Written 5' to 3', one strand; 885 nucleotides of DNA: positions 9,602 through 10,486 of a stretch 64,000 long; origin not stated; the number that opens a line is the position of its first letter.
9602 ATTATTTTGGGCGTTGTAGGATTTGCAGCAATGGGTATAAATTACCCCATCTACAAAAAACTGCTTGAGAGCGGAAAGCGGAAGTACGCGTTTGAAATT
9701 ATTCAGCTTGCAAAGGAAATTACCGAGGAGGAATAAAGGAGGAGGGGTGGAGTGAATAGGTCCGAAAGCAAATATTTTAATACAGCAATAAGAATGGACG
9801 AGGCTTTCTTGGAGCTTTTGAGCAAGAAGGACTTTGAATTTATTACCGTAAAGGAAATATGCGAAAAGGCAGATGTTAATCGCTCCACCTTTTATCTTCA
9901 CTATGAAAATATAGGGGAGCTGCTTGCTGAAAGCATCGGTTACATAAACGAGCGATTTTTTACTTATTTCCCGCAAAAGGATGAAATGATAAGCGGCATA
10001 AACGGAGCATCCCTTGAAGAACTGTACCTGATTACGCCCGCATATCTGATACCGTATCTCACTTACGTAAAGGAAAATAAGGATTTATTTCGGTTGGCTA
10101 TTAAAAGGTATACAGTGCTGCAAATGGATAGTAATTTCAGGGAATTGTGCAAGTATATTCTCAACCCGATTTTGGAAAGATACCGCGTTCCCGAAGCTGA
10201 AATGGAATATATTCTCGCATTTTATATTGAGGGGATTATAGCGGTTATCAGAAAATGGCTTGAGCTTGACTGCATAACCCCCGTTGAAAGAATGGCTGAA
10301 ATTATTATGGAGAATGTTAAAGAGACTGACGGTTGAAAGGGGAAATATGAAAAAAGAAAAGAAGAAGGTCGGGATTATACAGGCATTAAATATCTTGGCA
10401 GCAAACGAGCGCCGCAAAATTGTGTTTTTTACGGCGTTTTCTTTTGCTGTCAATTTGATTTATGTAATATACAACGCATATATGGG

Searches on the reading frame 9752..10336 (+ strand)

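Call 13: search_protein_families(library=pfam, proteins=[window:9752-10336:+])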
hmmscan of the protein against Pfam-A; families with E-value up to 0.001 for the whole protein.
window:9752-10336:+ (194 aa): 2 families
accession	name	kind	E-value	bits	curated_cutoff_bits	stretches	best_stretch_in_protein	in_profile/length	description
PF14278.11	TetR_C_8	-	1.9e-13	50.8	26.1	1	99-188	7-100/103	Transcriptional regulator C-terminal region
PF00440.29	TetR_N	-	2.2e-08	34.2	24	1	20-60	6-46/47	Bacterial regulatory proteins, tetR family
